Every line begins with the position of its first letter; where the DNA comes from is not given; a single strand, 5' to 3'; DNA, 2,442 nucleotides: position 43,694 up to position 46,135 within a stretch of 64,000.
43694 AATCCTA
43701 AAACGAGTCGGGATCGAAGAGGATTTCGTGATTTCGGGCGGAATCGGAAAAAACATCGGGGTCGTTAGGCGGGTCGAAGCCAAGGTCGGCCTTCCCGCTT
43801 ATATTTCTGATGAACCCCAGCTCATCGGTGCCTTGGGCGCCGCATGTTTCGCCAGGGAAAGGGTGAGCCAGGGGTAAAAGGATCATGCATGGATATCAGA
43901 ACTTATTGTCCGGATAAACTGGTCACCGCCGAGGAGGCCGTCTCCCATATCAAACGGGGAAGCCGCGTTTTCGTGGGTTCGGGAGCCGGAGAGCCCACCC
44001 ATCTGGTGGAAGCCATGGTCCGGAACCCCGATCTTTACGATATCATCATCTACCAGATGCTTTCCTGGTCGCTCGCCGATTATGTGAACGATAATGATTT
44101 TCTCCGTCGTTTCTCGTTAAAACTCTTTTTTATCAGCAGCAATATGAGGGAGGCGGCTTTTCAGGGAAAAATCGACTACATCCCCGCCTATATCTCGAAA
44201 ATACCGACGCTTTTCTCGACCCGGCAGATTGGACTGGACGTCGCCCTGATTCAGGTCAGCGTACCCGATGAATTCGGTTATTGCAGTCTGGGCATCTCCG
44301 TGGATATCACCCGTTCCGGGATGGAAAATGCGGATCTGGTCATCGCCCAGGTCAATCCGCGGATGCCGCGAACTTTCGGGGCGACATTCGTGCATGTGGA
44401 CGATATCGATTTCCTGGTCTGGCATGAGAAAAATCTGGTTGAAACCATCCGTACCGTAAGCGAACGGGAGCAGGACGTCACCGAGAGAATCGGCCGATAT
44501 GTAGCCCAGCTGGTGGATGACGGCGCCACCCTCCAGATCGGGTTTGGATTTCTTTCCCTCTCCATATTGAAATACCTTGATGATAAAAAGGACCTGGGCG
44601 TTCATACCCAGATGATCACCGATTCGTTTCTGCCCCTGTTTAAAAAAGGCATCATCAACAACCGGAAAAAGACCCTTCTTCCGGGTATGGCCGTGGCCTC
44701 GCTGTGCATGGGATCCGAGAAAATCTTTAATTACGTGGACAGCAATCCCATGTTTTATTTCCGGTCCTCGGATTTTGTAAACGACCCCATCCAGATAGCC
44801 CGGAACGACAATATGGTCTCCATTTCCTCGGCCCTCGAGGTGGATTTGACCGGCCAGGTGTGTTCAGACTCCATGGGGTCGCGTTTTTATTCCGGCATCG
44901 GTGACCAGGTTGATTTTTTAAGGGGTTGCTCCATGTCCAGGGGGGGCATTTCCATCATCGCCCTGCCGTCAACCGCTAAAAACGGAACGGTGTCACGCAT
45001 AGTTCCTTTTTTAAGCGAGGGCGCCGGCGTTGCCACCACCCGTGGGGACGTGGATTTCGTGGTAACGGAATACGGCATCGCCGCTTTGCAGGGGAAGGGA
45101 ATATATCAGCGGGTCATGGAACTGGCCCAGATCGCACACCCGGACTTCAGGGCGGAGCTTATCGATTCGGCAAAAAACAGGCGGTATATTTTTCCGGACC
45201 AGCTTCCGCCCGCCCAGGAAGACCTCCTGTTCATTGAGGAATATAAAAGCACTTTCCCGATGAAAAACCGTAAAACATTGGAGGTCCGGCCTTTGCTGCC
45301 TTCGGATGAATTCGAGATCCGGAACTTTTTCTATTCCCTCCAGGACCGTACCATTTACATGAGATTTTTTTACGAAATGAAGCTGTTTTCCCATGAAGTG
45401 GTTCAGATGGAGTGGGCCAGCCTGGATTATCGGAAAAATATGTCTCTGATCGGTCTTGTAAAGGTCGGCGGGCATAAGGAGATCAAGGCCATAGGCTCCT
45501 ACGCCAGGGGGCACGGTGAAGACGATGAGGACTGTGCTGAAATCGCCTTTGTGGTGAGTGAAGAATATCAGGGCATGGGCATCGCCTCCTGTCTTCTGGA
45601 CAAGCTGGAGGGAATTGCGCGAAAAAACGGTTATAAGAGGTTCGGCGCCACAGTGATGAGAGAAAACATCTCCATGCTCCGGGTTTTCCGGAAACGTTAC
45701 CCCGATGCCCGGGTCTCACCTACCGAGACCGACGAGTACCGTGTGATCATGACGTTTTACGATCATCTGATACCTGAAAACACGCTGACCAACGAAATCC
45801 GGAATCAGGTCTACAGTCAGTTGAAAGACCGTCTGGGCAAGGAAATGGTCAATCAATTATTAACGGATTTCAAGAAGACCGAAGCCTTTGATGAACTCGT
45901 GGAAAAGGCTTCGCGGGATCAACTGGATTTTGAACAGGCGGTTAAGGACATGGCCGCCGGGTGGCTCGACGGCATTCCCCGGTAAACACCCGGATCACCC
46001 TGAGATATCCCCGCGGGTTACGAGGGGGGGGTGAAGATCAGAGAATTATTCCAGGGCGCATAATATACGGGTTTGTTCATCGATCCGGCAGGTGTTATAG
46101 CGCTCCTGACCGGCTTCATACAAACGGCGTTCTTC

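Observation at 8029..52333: About 45 kb sigma54-wired catabolic supercluster that I cannot map onto a characterised pathway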

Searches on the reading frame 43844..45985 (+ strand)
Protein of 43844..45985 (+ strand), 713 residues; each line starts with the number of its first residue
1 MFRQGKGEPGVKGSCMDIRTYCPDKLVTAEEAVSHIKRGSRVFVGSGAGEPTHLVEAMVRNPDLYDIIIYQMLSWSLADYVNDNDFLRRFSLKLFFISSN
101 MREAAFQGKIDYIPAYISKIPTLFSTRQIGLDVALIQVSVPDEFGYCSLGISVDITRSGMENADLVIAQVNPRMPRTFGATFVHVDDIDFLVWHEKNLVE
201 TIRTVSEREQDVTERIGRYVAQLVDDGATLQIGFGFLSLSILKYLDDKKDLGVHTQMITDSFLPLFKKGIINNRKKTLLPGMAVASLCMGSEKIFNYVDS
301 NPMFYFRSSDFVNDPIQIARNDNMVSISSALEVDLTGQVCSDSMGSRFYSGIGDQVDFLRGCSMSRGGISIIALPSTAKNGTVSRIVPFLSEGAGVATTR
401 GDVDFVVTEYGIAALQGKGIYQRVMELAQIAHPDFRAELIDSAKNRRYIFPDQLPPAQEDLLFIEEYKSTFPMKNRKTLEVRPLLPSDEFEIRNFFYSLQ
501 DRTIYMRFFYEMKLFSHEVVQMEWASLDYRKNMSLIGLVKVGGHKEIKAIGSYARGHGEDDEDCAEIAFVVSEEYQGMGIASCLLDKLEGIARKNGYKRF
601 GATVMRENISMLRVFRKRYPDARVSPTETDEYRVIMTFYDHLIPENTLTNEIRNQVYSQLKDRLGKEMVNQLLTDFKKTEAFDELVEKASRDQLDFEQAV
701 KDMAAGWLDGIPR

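Call 5: search_protein_families(library=pfam, proteins=[window:43844-45985:+])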
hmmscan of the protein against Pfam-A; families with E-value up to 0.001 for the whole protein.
window:43844-45985:+ (713 aa): 6 families
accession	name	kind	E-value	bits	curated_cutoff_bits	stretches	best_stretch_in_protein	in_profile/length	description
PF13336.12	AcetylCoA_hyd_C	-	8.1e-63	211.4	23.7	1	290-443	1-154/154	Acetyl-CoA hydrolase/transferase C-terminal domain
PF02550.21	AcetylCoA_hydro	-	4.9e-26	92.4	24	1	23-200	12-195/198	Acetyl-CoA hydrolase/transferase N-terminal domain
PF00583.31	Acetyltransf_1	-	8.1e-10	39.4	20.7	1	539-617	38-113/116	Acetyltransferase (GNAT) family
PF00455.28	DeoRC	-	2.4e-05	24.8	31.8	0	214-258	7-51/160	DeoR C terminal sensor domain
PF13508.13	Acetyltransf_7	-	0.00017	22.3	27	1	554-600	18-65/84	Acetyltransferase (GNAT) domain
PF13302.13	Acetyltransf_3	-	0.00019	22.6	25.4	1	480-617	3-134/138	Acetyltransferase (GNAT) domain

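Call 7: search_protein_families(library=ncbifam, proteins=[window:43844-45985:+], max_evalue=0.00001)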
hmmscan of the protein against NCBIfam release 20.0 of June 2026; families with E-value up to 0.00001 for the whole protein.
window:43844-45985:+ (713 aa): 5 families
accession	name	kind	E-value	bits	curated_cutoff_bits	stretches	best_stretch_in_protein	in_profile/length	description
TIGR03948.1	butyr_acet_CoA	equivalog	2.7e-73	247.3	674.8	1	23-445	7-436/445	butyryl-CoA:acetate CoA-transferase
TIGR03458.1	YgfH_subfam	subfamily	2.3e-31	109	658.7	1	223-442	248-458/489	succinate CoA transferase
NF053666.1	BtrAceCoATfers1341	equivalog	7.1e-30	104.3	740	1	195-445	210-461/492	butyryl-CoA:acetate CoA transferase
NF053853.1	ScActCoATferScpC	equivalog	1.4e-28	99.9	500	1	223-441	252-461/493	succinyl-CoA:acetate CoA-transferase ScpC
NF058543.1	ActPatMycb56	equivalog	7.3e-18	64.5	460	1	473-661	133-307/317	acetyltransferase Pat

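Call 59: search_solved_structures(query=window:43844-45985:+, max_evalue=0.00001, show_alignments=2)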
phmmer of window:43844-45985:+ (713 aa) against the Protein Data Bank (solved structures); distinct sequences matched with E-value up to 0.00001: 28.
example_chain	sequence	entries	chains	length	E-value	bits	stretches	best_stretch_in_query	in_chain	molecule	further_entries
3eh7_A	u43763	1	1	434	4.7e-118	398.6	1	17-444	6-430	4-hydroxybutyrate CoA-transferase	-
9vag_F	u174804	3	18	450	1.2e-115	390.6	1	24-455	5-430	4-hydroxybutyrate coenzyme A transferase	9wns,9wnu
3d3u_A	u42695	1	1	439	4.1e-104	352.5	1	25-446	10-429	4-hydroxybutyrate CoA-transferase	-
2oas_A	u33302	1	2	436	3.1e-103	349.6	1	28-440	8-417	4-hydroxybutyrate coenzyme A transferase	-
3gk7_A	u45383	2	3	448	1.3e-93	317.8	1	17-441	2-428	4-Hydroxybutyrate CoA-transferase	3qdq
4n8j_A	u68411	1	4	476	4.7e-80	273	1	10-446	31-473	Putative 4-hydroxybutyrate coenzyme A transferase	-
4n8h_A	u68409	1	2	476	6.6e-80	272.5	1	10-446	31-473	4-hydroxybutyrate coenzyme A transferase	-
4n8i_A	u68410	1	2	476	1.4e-79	271.4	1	10-446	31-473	4-hydroxybutyrate coenzyme A transferase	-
3qli_A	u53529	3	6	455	2.7e-79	270.5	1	14-446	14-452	Coenzyme A transferase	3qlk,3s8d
4n8l_A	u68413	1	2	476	3.8e-79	270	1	10-446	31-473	Putative 4-hydroxybutyrate coenzyme A transferase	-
4n8k_A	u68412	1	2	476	5.2e-79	269.6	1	10-446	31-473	Putative 4-hydroxybutyrate coenzyme A transferase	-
2nvv_A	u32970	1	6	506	2.6e-16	62.4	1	223-438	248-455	Acetyl-CoA hydrolase/transferase family protein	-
8dh7_B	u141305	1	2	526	1e-15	60.4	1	227-443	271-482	Acetyl-CoA hydrolase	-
2g39_A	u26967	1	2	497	2.2e-15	59.3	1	229-442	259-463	Acetyl-CoA hydrolase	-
4eud_A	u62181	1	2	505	2.8e-14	55.6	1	230-441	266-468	Succinyl-CoA:acetate coenzyme A transferase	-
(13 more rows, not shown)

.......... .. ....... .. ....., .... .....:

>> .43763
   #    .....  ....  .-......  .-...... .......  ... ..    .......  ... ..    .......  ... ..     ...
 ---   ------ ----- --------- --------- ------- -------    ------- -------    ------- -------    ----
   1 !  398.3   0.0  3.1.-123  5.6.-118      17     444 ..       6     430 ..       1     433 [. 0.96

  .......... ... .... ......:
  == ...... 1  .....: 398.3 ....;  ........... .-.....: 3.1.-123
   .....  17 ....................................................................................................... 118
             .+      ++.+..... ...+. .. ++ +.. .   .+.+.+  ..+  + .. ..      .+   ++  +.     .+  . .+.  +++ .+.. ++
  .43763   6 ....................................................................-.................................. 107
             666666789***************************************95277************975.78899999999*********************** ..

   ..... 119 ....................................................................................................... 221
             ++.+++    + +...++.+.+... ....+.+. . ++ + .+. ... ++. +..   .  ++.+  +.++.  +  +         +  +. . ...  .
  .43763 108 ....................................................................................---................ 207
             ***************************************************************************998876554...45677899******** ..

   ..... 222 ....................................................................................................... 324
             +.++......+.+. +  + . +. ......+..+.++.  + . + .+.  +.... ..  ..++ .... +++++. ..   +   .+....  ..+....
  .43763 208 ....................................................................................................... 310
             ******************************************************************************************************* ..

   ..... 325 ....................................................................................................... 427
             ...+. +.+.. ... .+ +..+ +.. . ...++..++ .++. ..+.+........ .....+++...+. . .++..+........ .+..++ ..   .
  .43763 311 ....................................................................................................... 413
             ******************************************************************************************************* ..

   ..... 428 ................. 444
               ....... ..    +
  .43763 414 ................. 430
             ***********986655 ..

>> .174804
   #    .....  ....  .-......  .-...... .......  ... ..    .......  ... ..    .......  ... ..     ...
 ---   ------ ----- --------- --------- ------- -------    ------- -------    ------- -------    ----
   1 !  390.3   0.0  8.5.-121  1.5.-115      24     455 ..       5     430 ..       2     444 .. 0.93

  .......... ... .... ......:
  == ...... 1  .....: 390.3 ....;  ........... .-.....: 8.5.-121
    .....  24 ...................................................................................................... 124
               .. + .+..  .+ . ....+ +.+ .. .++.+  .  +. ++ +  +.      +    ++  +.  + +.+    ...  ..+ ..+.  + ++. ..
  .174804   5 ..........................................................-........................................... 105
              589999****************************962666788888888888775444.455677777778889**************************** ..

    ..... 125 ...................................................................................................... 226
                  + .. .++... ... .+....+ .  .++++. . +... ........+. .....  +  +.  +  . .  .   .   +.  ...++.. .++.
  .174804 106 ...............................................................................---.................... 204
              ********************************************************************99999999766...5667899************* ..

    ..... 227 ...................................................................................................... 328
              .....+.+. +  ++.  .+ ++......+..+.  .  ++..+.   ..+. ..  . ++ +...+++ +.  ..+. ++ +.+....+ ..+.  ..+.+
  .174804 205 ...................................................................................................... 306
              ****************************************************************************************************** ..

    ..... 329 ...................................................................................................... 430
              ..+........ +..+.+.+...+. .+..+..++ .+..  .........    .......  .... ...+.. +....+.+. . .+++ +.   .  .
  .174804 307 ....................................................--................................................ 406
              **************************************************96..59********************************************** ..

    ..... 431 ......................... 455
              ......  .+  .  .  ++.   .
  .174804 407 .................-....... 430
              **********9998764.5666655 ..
